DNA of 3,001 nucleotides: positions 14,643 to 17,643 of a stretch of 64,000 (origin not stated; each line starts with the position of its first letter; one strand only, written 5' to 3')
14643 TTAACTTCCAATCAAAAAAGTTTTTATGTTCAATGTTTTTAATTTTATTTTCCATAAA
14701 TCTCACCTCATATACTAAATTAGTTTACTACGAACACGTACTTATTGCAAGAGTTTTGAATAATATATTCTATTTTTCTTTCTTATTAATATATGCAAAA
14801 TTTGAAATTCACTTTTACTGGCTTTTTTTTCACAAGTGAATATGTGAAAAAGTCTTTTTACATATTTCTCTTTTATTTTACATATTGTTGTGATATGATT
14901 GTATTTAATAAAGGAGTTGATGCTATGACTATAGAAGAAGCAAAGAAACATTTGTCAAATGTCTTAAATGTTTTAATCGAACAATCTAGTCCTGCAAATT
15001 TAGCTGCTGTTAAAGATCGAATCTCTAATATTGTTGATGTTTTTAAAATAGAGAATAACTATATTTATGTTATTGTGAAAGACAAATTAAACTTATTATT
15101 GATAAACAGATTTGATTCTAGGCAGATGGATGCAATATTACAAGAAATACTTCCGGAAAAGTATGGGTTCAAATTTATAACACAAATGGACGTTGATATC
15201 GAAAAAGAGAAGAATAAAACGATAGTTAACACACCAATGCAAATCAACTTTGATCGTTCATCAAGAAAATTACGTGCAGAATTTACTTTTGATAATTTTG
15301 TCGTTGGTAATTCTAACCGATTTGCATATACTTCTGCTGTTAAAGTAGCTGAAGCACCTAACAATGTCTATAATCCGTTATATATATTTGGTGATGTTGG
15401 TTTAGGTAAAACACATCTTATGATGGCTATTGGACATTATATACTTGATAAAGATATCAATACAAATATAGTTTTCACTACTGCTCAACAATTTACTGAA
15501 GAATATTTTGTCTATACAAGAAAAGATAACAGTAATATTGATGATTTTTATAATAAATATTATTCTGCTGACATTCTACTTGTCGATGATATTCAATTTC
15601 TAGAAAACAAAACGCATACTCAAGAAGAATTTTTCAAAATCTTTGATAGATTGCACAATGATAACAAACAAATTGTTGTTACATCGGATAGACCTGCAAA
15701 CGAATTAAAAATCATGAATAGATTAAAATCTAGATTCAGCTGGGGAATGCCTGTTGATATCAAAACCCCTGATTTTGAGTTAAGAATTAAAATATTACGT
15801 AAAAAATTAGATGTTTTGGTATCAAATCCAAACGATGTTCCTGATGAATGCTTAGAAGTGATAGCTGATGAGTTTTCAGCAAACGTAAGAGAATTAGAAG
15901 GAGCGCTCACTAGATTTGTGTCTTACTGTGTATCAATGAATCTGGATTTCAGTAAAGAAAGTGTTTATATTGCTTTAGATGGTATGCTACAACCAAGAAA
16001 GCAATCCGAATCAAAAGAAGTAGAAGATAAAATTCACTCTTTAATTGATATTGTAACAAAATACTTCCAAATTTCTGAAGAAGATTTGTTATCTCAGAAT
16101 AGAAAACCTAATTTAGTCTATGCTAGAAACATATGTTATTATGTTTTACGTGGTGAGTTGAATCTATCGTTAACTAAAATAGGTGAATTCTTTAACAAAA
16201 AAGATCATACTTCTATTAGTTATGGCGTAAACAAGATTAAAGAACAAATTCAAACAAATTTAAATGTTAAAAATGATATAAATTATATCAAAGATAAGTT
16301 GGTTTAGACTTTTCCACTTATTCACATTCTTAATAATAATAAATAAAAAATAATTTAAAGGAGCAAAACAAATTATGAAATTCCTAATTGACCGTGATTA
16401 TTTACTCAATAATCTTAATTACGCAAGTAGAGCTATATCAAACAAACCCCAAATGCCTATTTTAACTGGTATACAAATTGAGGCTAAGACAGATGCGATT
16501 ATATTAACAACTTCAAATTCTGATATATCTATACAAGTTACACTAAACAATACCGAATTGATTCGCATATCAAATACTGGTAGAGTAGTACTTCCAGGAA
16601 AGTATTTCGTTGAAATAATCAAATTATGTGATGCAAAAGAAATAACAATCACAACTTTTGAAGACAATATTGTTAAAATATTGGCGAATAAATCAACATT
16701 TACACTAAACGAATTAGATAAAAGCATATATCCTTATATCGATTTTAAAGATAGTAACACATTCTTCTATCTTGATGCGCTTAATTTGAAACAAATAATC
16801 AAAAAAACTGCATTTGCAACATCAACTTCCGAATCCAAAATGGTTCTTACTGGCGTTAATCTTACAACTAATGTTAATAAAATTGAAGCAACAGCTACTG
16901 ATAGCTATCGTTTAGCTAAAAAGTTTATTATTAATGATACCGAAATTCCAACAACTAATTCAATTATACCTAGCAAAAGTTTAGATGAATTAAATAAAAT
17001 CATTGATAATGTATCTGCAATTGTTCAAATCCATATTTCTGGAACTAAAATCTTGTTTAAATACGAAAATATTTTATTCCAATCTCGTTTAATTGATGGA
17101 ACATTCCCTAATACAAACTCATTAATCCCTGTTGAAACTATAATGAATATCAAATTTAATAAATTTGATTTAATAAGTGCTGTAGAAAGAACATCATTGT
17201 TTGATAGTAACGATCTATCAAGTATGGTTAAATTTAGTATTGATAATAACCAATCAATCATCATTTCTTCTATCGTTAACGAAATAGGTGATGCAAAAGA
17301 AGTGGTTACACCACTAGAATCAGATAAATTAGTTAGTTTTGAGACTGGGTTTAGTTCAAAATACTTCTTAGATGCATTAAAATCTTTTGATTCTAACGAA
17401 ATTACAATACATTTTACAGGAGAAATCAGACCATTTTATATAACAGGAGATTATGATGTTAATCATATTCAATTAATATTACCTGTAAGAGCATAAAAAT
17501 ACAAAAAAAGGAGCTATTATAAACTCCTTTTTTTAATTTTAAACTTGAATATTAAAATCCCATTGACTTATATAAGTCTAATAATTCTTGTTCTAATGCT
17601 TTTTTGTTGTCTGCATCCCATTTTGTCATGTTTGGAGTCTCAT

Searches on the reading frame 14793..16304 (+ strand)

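Call 35: search_protein_families(library=ncbifam, proteins=[window:14793-16304:+], max_evalue=1e-10)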
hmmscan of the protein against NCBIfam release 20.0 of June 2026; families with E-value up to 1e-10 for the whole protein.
window:14793-16304:+ (504 aa): 7 families
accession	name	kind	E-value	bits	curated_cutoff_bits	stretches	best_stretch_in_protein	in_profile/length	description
TIGR00362.1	DnaA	equivalog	7.5e-120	400.9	343.9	1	77-503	21-437/437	chromosomal replication initiator protein DnaA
NF001154.0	PRK00149.3-3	equivalog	3.3e-92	309.9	410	1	81-503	36-458/462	chromosomal replication initiator protein DnaA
NF009087.0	PRK12422.1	equivalog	1.6e-49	169.3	657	1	129-502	74-442/455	chromosomal replication initiator protein DnaA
TIGR03420.1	DnaA_homol_Hda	equivalog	4.6e-22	78.7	194.8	1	160-340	8-173/226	DnaA regulatory inactivator Hda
NF005992.0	PRK08116.1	subfamily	2.1e-15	56.6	189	1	158-341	76-262/269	hypothetical protein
NF005304.0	PRK06835.1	equivalog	2.3e-15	56.6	215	1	191-312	181-306/330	ATP-binding protein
NF038214.1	IS21_help_AAA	equivalog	1.6e-14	54.2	200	1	196-304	93-196/232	IS21-like element helper ATPase IstB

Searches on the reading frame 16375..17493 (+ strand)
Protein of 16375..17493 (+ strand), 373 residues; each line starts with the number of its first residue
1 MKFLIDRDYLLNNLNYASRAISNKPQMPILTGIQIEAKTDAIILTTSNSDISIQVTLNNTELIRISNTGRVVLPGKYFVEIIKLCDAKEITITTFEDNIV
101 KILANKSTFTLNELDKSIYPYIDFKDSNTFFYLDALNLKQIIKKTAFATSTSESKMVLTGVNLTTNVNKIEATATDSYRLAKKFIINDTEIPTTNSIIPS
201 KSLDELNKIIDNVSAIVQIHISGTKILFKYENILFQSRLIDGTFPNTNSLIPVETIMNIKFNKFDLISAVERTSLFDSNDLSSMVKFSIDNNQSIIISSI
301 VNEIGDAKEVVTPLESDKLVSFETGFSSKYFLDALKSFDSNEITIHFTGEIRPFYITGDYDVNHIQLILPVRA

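Call 39: search_protein_families(library=pfam, proteins=[window:16375-17493:+], max_evalue=0.00001)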
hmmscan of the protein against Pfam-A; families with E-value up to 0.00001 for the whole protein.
window:16375-17493:+ (373 aa): 3 families
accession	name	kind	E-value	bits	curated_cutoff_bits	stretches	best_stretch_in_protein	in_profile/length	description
PF02767.21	DNA_pol3_beta_2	-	6.6e-35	120.3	27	1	136-246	5-116/116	DNA polymerase III beta subunit, central domain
PF00712.24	DNA_pol3_beta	-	3.5e-29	101.8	24.4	1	1-122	1-119/120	DNA polymerase III beta subunit, N-terminal domain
PF02768.20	DNA_pol3_beta_3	-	6.2e-16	58.7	27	1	249-372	2-121/121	DNA polymerase III beta subunit, C-terminal domain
